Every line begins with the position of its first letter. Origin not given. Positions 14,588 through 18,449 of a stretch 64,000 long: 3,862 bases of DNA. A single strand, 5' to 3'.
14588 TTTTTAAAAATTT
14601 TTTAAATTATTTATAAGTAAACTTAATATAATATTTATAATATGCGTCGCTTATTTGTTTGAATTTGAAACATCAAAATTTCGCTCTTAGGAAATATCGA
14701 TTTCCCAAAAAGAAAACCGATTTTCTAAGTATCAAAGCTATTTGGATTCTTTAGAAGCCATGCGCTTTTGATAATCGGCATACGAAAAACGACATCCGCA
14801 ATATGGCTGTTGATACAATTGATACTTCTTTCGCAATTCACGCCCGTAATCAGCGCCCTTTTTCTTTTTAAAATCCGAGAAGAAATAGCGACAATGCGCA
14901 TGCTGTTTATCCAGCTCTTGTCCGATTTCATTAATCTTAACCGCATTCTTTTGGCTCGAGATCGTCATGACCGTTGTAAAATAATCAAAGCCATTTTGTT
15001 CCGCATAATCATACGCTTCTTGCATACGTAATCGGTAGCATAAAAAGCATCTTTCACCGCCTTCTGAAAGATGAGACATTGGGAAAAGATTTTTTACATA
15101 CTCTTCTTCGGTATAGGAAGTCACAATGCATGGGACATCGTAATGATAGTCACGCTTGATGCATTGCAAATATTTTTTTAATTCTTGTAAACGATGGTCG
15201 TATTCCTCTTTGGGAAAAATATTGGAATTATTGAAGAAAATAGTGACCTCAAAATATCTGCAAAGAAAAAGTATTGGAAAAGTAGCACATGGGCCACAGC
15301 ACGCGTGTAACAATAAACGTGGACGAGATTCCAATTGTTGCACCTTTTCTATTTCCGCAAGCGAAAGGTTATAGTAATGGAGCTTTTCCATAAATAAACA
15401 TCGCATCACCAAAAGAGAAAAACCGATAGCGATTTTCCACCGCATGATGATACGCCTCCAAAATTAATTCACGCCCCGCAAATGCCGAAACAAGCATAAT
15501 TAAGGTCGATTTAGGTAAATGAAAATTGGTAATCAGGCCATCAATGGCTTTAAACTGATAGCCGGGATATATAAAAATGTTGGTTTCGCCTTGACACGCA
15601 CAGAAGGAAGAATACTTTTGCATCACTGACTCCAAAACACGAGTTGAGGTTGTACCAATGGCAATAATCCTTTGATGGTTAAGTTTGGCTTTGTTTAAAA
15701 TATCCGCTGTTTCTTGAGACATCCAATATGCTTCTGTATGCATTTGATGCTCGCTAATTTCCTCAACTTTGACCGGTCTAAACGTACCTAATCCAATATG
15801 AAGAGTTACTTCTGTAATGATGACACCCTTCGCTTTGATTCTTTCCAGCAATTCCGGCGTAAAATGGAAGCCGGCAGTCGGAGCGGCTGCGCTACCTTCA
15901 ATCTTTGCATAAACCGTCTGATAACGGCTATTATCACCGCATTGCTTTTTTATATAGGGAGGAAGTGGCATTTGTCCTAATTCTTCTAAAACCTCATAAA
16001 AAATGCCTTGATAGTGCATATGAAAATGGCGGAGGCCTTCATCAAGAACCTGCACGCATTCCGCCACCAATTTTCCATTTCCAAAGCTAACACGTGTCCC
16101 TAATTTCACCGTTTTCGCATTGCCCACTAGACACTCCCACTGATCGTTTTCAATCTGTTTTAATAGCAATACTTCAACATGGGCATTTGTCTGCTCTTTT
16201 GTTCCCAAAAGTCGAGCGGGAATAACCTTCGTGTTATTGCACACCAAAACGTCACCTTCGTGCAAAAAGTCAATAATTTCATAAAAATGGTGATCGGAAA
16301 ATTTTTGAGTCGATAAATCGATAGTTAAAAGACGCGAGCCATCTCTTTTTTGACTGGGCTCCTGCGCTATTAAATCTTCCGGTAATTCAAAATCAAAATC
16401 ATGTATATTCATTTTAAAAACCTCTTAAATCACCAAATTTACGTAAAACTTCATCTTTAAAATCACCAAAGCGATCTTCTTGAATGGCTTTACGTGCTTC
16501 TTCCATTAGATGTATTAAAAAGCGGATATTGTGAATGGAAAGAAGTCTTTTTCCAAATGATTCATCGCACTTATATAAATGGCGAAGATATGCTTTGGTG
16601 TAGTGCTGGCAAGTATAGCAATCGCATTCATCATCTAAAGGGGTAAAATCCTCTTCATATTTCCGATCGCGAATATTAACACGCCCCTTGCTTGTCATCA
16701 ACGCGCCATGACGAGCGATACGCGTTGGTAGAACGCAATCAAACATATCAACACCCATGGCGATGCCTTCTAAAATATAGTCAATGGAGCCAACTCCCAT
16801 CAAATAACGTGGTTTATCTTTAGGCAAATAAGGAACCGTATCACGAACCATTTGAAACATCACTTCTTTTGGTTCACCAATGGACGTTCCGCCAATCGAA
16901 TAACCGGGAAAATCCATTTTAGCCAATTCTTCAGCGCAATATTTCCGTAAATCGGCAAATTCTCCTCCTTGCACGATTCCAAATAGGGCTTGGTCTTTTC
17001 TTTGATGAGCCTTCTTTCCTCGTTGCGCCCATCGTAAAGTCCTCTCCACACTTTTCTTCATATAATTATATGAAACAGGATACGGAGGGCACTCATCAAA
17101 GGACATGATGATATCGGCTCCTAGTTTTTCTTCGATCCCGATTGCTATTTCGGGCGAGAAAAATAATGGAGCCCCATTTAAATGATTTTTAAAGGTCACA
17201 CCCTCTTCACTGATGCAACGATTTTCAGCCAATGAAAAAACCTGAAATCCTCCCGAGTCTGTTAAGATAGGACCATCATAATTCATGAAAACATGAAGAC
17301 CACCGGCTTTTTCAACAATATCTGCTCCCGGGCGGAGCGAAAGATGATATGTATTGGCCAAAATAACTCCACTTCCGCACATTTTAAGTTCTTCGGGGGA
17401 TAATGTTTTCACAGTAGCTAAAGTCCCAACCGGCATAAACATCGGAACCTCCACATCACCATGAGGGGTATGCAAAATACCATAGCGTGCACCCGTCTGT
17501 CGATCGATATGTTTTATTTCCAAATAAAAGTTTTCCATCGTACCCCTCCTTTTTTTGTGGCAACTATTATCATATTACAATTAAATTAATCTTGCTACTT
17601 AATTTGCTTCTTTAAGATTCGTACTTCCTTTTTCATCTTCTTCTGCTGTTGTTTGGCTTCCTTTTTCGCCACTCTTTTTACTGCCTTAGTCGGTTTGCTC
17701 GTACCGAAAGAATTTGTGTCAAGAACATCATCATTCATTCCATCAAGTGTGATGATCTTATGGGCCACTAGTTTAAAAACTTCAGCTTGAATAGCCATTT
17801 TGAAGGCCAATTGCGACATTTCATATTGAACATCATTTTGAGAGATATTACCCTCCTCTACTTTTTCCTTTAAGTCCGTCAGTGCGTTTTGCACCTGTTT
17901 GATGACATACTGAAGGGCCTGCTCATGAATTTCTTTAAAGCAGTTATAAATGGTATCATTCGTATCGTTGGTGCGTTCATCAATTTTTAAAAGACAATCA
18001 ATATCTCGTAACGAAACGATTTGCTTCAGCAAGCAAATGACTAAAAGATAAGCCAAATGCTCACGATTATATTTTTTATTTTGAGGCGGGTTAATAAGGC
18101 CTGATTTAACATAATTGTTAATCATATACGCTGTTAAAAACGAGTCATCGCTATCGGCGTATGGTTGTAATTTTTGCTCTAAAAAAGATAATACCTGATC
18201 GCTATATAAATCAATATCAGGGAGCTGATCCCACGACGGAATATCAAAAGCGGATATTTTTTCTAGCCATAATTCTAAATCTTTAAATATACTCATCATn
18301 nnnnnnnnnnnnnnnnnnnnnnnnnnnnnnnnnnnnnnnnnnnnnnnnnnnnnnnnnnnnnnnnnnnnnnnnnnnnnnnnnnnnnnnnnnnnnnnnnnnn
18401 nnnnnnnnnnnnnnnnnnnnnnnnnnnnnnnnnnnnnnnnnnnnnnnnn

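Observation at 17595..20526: GT-D glycosyltransferase + Wzy_C/O-antigen-ligase-like polytopic protein + DUF1836: a small putative glycosylation module with its own consensus promoter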

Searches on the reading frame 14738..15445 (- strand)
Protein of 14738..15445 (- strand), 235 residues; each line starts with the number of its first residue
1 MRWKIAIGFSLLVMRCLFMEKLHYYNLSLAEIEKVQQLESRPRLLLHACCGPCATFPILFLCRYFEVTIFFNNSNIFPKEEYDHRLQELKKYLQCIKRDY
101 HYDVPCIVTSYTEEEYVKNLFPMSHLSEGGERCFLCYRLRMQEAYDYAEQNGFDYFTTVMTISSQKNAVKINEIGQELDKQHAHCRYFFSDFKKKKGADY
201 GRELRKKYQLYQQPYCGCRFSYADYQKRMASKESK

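Call 3: search_protein_families(library=pfam, proteins=[window:14738-15445:-], max_evalue=0.1)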
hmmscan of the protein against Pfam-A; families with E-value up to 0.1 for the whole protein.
window:14738-15445:- (235 aa): 2 families
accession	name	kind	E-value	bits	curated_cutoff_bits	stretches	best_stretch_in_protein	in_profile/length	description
PF02677.20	QueH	-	4.2e-53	180.5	23.5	1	44-223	1-174/175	Epoxyqueuosine reductase QueH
PF21020.4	Spectrin_4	-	0.05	14.3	24.2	1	159-216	34-87/100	Spectrin-like repeat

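Call 4: search_protein_families(library=ncbifam, proteins=[window:14738-15445:-], max_evalue=0.1)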
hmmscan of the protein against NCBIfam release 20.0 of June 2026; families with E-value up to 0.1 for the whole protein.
window:14738-15445:- (235 aa): 0 families

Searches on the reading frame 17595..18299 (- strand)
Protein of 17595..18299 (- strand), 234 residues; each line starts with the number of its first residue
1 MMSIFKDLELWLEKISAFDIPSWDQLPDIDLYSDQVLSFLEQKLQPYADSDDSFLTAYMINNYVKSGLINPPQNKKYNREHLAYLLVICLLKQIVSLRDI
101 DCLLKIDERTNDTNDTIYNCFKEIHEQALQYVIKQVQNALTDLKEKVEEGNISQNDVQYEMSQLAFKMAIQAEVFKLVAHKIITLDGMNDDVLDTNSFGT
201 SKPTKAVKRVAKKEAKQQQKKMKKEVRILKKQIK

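Call 3: search_protein_families(library=pfam, proteins=[window:17595-18299:-], max_evalue=0.1)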
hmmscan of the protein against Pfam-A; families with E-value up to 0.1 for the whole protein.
window:17595-18299:- (234 aa): 2 families
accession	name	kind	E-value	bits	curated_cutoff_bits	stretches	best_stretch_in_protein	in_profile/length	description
PF08876.17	DUF1836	-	9.7e-29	100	27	1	21-116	1-97/105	Domain of unknown function (DUF1836)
PF13411.12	MerR_1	-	0.038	14.6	21.6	1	55-93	12-54/69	MerR HTH family regulatory protein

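Call 4: search_protein_families(library=ncbifam, proteins=[window:17595-18299:-], max_evalue=0.1)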
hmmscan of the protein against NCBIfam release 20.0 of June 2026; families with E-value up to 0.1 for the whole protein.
window:17595-18299:- (234 aa): 1 family
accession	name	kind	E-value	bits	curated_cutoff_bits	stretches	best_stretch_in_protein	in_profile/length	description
NF008602.0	PRK11570.1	subfamily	0.032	14.1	198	1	114-173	55-113/206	FKBP-type peptidyl-prolyl cis-trans isomerase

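Call 93: search_protein_families(library=padloc, proteins=[window:17595-18299:-], max_evalue=0.01)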
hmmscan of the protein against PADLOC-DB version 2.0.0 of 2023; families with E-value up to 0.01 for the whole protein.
window:17595-18299:- (234 aa): 0 families
